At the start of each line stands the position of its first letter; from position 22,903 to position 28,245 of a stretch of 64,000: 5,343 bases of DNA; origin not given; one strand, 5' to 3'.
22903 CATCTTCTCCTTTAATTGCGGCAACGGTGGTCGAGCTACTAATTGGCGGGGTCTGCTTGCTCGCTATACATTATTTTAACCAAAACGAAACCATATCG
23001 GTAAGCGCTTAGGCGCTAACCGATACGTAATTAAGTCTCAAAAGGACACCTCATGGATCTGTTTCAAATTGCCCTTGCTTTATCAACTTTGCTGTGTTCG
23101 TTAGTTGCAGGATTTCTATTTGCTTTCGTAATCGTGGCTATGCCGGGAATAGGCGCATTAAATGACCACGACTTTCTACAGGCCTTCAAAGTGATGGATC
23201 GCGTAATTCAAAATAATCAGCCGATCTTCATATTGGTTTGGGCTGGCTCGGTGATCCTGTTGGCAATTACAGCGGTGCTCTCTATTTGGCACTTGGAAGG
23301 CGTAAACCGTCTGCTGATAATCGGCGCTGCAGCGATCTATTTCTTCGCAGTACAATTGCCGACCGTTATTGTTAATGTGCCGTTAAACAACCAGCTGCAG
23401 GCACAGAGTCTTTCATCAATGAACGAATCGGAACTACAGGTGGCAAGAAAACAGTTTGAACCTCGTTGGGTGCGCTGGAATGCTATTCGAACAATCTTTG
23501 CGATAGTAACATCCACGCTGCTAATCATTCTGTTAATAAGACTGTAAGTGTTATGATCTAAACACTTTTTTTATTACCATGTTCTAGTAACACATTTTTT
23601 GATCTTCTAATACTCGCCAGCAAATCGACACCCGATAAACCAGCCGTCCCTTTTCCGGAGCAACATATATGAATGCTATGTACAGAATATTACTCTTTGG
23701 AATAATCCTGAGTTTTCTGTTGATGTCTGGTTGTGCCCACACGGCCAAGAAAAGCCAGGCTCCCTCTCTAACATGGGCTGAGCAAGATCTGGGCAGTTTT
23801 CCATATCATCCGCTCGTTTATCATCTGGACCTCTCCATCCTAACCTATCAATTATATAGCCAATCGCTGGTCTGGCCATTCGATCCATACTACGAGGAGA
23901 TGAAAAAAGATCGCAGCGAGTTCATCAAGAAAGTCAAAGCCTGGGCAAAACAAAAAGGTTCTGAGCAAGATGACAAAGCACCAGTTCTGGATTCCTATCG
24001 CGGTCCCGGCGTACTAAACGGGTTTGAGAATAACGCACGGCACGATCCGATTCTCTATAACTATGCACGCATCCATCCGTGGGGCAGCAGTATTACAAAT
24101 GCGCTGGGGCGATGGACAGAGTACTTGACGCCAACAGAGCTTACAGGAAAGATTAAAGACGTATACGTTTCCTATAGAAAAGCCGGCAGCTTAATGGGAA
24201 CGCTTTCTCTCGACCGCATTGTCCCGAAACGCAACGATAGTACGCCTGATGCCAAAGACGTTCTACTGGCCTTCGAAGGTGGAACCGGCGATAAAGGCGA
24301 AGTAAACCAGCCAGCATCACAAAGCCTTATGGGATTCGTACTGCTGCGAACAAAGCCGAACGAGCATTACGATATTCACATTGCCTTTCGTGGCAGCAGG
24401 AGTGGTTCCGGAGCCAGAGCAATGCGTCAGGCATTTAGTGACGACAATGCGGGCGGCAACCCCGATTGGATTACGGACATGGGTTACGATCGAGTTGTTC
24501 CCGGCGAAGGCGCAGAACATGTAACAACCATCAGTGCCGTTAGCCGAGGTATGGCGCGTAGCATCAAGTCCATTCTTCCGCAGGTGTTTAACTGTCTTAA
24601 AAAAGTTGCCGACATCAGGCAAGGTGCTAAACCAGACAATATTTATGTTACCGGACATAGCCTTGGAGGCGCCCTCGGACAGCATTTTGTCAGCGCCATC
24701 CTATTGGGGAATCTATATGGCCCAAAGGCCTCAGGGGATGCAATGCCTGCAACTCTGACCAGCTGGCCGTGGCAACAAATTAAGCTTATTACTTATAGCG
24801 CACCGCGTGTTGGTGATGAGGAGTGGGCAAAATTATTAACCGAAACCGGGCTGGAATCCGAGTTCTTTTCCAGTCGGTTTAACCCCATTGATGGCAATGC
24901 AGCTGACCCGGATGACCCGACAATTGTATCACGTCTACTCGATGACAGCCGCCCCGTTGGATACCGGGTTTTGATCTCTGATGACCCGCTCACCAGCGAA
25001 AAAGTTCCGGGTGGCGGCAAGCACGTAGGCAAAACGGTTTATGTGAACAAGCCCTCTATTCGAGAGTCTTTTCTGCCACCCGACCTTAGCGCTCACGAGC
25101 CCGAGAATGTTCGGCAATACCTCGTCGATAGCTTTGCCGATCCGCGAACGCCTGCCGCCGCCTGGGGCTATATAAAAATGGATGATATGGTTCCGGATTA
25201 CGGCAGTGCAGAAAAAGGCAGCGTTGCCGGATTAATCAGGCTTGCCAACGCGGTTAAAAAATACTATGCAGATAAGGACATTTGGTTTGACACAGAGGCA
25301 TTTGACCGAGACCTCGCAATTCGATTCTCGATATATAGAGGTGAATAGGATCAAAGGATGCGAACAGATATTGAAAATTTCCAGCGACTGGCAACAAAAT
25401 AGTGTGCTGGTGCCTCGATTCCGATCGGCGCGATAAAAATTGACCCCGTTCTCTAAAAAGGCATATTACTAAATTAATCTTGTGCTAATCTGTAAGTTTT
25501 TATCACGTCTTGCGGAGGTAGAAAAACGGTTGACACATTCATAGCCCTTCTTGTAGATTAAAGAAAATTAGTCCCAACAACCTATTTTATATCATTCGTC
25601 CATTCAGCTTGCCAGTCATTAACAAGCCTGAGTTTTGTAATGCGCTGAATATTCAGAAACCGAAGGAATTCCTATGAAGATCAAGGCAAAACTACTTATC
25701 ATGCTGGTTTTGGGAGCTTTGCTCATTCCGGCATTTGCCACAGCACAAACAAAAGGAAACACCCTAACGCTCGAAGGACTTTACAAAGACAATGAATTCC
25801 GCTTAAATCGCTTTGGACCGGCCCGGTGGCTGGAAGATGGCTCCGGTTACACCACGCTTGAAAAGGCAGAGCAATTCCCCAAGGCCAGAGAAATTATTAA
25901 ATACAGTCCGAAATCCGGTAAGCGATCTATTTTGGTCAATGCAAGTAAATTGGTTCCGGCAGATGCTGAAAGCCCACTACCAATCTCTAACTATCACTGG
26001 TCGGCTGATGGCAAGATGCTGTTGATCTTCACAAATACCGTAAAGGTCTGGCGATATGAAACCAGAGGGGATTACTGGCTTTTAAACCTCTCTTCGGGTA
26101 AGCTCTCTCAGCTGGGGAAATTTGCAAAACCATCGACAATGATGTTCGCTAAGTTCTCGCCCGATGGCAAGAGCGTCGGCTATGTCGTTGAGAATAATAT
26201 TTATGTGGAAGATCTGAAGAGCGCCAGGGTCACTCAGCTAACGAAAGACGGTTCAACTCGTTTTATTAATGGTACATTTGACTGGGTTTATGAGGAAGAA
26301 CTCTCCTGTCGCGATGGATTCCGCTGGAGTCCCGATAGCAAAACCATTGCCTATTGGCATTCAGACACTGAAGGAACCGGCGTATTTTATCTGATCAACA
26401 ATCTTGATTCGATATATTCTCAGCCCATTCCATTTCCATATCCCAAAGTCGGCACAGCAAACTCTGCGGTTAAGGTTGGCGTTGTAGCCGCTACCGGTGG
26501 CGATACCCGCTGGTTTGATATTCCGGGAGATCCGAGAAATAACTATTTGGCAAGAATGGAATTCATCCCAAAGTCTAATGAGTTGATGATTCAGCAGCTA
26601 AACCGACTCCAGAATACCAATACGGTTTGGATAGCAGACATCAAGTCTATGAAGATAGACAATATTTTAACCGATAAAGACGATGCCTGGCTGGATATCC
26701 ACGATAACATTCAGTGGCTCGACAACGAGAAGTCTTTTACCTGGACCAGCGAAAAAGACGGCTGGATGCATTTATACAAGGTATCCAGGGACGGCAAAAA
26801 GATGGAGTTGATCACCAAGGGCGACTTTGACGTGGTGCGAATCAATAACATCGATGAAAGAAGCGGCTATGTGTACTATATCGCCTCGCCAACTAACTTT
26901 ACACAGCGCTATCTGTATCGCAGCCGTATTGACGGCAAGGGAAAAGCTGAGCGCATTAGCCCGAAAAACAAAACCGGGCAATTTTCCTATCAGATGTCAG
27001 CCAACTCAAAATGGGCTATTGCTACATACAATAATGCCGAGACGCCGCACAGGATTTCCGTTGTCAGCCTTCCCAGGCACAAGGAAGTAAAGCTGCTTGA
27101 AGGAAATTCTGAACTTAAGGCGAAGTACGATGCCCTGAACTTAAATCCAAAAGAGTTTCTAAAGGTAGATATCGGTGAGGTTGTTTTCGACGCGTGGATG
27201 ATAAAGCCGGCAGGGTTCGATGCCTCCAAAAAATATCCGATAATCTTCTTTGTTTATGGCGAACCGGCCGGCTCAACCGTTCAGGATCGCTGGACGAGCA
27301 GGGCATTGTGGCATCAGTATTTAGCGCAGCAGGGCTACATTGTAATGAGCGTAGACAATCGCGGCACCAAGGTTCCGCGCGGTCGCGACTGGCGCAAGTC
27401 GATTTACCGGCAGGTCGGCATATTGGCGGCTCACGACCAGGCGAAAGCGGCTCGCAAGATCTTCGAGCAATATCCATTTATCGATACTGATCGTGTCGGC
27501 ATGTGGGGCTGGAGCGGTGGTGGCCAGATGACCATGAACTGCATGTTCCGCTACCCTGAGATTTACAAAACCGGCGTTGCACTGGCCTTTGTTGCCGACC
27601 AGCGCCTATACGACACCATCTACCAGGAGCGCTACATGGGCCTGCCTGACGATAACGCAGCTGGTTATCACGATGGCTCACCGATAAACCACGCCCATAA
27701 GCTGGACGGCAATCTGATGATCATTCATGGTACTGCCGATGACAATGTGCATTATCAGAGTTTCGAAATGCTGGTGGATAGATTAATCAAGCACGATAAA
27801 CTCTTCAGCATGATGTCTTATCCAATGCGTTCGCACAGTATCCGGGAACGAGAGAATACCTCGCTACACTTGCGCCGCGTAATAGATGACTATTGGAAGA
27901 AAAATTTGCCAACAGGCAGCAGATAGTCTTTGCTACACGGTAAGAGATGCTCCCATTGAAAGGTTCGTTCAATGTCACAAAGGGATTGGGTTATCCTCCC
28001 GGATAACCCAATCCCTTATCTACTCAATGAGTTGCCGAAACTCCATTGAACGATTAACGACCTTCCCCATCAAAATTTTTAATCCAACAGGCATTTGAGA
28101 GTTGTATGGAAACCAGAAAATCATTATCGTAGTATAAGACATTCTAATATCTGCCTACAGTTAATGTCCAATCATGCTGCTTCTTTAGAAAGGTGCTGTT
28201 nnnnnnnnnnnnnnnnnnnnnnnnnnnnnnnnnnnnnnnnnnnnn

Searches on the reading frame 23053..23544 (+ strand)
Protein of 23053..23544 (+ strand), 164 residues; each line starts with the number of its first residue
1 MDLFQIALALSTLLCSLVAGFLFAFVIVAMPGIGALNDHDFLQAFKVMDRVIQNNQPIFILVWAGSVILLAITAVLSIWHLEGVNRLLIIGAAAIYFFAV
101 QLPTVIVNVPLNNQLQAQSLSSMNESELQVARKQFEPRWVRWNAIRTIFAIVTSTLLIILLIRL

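Call 9: search_protein_families(library=pfam, proteins=[window:23053-23544:+])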
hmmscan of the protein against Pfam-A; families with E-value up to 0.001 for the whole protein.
window:23053-23544:+ (164 aa): 1 family
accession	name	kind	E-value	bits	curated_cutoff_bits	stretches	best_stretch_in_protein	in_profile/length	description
PF08592.16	Anthrone_oxy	-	2.1e-16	60.4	27.3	1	64-154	12-104/106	Anthrone oxygenase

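Call 10: search_protein_families(library=ncbifam, proteins=[window:23053-23544:+])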
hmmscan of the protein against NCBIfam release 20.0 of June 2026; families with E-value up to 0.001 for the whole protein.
window:23053-23544:+ (164 aa): 1 family
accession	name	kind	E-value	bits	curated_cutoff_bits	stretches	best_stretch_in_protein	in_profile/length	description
NF050162.1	chryseo_ChrI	equivalog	3.6e-23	82.3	275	1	1-159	1-155/162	chryseobasin maturation helper ChrI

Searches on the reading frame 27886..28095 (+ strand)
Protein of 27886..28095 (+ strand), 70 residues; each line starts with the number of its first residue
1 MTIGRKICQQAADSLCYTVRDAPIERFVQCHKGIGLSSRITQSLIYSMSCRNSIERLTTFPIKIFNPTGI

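Call 9: search_protein_families(library=pfam, proteins=[window:27886-28095:+])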
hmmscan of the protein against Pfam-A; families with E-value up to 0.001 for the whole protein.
window:27886-28095:+ (70 aa): 0 families

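Call 10: search_protein_families(library=ncbifam, proteins=[window:27886-28095:+])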
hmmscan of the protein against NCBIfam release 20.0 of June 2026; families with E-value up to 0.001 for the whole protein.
window:27886-28095:+ (70 aa): 0 families

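Call 70: list_cluster_members(proteins=[window:30900-32603:+, window:29805-30884:+, window:29811-30884:+, window:27886-28095:+])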
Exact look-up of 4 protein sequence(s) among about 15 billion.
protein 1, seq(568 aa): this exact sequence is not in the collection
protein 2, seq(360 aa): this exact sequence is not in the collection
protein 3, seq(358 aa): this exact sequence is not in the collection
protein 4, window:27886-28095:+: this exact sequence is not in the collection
